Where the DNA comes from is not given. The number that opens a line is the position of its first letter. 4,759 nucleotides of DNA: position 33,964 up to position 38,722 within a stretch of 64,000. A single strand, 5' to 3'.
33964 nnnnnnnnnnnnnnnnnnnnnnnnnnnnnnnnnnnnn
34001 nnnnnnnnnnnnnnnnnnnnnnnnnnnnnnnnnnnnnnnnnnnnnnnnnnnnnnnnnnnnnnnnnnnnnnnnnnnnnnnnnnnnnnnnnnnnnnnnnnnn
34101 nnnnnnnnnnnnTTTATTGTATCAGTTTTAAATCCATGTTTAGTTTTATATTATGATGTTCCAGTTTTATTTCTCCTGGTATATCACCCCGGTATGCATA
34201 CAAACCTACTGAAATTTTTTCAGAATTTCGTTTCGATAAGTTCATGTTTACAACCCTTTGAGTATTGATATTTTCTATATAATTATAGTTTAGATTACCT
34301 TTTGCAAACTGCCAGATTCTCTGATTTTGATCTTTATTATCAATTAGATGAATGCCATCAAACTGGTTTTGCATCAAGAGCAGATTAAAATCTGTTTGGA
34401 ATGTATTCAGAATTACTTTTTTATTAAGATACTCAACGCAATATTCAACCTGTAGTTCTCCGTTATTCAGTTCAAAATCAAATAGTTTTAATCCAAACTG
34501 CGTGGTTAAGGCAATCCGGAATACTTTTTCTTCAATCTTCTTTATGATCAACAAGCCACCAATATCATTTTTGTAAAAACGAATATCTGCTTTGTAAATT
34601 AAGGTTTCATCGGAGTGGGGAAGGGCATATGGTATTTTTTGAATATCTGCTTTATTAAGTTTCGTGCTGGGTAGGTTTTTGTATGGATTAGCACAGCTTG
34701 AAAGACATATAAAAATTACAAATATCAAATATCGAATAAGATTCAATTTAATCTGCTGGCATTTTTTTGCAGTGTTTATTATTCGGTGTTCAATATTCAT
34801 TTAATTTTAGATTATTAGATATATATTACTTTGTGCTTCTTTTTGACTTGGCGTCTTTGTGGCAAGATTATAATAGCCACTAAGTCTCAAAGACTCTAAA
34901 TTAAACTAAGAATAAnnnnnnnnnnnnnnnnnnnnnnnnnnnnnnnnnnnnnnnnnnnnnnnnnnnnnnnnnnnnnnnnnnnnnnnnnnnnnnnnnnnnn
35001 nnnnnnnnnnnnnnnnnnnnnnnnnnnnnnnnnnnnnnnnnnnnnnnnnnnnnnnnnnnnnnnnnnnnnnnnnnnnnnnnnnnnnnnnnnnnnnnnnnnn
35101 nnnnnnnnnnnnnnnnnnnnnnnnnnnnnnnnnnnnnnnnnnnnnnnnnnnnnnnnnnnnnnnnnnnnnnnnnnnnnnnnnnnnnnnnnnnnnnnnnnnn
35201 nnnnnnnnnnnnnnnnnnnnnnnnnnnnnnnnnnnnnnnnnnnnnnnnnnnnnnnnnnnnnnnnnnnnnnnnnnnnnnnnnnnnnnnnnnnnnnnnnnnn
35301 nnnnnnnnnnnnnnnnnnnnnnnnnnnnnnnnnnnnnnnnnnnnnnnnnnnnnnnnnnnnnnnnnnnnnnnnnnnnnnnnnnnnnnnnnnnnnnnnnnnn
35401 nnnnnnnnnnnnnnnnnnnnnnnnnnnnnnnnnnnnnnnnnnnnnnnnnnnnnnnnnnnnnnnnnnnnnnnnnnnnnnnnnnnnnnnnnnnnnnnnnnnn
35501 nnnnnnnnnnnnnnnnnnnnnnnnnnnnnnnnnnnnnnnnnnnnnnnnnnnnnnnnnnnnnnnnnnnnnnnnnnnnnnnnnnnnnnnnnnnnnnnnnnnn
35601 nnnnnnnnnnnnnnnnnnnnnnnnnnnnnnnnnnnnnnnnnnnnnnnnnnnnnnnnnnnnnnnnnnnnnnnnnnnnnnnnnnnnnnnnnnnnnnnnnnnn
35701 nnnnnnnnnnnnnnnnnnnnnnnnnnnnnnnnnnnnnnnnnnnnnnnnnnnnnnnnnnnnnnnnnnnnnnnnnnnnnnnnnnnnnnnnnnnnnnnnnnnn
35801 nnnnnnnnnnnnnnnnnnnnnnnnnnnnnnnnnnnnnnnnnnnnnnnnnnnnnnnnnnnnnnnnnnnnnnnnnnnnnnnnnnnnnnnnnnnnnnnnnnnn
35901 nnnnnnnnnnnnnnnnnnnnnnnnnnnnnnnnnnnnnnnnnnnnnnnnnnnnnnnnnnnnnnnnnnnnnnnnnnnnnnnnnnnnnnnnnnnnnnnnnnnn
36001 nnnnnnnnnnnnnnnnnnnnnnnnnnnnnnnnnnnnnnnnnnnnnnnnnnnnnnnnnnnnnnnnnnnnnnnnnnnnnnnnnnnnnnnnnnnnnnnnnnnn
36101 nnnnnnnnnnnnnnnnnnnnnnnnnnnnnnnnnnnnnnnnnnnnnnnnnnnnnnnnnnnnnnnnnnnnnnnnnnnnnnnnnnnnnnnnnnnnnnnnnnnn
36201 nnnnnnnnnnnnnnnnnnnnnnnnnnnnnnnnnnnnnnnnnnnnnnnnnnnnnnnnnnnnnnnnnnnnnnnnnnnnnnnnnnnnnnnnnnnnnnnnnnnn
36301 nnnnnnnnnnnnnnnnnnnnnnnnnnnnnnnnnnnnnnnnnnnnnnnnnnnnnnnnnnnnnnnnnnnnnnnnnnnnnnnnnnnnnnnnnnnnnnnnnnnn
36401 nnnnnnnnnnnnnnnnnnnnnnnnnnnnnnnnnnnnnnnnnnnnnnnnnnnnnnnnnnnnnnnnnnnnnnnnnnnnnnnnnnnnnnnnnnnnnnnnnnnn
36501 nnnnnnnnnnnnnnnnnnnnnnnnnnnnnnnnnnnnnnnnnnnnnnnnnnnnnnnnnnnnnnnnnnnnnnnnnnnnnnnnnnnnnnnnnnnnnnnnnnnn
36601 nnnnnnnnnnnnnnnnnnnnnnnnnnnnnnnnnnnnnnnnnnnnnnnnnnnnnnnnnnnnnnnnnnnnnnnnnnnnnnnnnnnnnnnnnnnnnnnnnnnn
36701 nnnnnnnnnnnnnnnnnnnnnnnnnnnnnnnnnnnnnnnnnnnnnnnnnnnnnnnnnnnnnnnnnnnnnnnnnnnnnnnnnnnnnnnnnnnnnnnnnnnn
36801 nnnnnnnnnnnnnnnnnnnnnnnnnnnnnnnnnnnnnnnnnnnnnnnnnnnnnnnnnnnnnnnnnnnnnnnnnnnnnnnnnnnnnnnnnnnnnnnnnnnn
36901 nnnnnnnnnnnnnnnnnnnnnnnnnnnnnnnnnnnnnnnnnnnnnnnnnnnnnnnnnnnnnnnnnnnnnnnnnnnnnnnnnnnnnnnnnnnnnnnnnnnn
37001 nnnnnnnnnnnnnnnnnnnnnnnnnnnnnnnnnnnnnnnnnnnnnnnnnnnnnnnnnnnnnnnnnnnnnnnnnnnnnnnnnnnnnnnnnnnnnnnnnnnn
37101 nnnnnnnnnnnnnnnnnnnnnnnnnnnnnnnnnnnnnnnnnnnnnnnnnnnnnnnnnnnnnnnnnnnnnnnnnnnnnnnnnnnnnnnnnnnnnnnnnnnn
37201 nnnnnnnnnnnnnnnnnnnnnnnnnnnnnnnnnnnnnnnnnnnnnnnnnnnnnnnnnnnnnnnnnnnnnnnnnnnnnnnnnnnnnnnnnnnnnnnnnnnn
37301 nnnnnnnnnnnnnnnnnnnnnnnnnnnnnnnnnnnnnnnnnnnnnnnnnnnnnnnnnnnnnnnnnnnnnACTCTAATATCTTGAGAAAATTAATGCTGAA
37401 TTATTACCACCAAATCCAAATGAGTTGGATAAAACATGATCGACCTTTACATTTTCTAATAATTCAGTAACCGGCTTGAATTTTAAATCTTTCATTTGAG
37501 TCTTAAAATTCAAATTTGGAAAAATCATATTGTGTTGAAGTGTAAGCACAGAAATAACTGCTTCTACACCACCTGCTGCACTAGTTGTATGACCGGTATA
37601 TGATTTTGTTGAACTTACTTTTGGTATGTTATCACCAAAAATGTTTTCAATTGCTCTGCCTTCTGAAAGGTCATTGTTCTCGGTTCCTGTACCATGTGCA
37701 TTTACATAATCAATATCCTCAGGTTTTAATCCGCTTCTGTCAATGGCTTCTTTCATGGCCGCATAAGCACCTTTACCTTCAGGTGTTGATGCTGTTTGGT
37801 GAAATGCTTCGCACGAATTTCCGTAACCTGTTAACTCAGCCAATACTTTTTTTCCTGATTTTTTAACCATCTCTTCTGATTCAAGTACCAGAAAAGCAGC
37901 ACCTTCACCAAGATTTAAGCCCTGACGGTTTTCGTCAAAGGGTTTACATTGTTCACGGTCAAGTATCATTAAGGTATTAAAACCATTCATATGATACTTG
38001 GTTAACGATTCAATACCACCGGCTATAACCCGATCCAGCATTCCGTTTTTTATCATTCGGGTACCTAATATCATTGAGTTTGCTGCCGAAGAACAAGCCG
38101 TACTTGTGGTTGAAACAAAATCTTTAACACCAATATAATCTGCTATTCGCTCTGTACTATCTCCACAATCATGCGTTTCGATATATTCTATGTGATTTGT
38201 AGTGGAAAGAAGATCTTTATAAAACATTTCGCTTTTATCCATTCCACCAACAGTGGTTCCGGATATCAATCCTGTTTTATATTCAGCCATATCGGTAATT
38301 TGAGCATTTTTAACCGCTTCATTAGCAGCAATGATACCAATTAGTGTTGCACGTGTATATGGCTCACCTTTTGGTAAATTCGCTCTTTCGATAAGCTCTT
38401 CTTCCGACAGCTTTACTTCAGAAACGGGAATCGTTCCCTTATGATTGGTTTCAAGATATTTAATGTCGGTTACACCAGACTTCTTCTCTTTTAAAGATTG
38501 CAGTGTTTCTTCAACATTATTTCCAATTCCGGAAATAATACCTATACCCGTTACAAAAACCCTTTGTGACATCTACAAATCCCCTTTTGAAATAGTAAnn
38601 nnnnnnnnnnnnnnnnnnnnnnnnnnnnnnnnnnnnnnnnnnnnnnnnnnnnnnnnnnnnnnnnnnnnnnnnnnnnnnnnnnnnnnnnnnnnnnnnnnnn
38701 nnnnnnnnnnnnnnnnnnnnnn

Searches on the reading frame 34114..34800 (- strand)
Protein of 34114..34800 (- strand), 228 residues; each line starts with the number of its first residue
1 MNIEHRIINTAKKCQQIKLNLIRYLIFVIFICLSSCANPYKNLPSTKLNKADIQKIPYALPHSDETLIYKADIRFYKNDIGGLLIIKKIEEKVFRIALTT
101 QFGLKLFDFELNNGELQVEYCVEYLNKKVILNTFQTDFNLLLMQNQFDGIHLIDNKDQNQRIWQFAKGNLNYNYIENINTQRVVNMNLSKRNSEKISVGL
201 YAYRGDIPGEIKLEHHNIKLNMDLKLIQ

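Call 7: search_protein_families(library=pfam, proteins=[window:34114-34800:-], max_evalue=0.00001)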
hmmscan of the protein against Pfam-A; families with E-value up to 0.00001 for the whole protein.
window:34114-34800:- (228 aa): 0 families

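Call 9: search_protein_families(library=ncbifam, proteins=[window:34114-34800:-], max_evalue=0.000001)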
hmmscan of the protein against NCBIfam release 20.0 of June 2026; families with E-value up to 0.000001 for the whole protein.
window:34114-34800:- (228 aa): 1 family
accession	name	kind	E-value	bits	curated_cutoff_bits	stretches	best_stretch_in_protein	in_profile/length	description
NF053540.1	LolB2_flexi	equivalog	6.2e-42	143.6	60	1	23-227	1-203/203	flexirubin biosynthesis protein LolB2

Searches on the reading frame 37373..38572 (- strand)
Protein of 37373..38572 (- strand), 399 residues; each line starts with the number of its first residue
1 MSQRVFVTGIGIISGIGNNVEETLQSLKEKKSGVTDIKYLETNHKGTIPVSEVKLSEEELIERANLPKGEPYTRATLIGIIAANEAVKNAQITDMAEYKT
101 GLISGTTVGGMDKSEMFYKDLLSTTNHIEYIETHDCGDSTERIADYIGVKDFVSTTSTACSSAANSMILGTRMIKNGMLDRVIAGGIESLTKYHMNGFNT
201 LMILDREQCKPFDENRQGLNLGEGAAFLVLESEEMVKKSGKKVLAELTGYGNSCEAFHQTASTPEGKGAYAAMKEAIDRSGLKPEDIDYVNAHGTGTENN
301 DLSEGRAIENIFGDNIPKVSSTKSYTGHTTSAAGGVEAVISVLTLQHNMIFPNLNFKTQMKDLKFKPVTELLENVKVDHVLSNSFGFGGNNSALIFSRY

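Call 7: search_protein_families(library=pfam, proteins=[window:37373-38572:-], max_evalue=0.00001)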
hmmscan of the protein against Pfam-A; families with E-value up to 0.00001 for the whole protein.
window:37373-38572:- (399 aa): 3 families
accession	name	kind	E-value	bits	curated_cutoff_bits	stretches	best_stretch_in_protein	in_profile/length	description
PF02801.28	Ketoacyl-synt_C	-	9.3e-35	119.6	20.8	1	244-356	1-118/119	Beta-ketoacyl synthase, C-terminal domain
PF00109.32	ketoacyl-synt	-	2.2e-26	93.4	20.8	1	3-234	2-250/252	Beta-ketoacyl synthase, N-terminal domain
PF00108.29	Thiolase_N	-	6.5e-07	29.4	26.4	0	153-196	78-121/260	Thiolase, N-terminal domain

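Call 9: search_protein_families(library=ncbifam, proteins=[window:37373-38572:-], max_evalue=0.000001)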
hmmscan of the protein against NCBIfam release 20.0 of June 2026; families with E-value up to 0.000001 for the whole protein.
window:37373-38572:- (399 aa): 24 families
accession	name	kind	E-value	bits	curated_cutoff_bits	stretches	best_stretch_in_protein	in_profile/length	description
TIGR03150.1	fabF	equivalog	8.8e-96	321.1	493.75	1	3-396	1-406/407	beta-ketoacyl-ACP synthase II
NF006618.0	PRK09185.1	subfamily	7.4e-95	318.3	407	1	3-398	3-392/394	beta-ketoacyl-ACP synthase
NF005589.0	PRK07314.1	subfamily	2.4e-92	309.8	387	1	2-399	3-412/413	beta-ketoacyl-ACP synthase II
NF004970.0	PRK06333.1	subfamily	4.8e-76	256.3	525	1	2-399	3-422/424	beta-ketoacyl-ACP synthase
NF004618.0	PRK05952.1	equivalog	1e-70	238.6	455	1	4-398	3-382/384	beta-ketoacyl-ACP synthase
NF005076.0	PRK06501.1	equivalog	2.5e-70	237.5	629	1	5-398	13-422/425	beta-ketoacyl-ACP synthase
NF006274.0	PRK08439.1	equivalog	6.7e-68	229.3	621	1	3-398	2-405/406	beta-ketoacyl-ACP synthase II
NF006587.0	PRK09116.1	equivalog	8.9e-66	222.3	470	1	3-398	2-406/408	beta-ketoacyl-ACP synthase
NF005935.0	PRK07967.1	equivalog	7.8e-64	216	630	1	3-399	2-404/406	beta-ketoacyl-ACP synthase I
NF058662.1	cispenta_AmcF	equivalog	3.1e-63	214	325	1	5-397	2-368/369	cispentacin biosynthesis acyltransferase subunit AmcF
NF005916.1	PRK07910.1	equivalog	1.7e-59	201.8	560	1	4-399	13-418/418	KasA/KasB family beta-ketoacyl-ACP synthase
NF005490.0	PRK07103.1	equivalog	2.7e-59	201.3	445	1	2-398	3-412/414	polyketide beta-ketoacyl:acyl carrier protein synthase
NF006434.0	PRK08722.1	equivalog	2.2e-58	198.1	759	1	3-398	4-413/414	beta-ketoacyl-ACP synthase II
NF045894.1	PKS_plus_SDR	equivalog_domain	2.9e-28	98.1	1740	1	141-366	154-386/1515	type I polyketide synthase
NF041183.1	Pks2_ls1_myc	equivalog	3.2e-27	93.9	2400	1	85-360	100-376/2086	sulfolipid-1 biosynthesis phthioceranic/hydroxyphthioceranic acid synthase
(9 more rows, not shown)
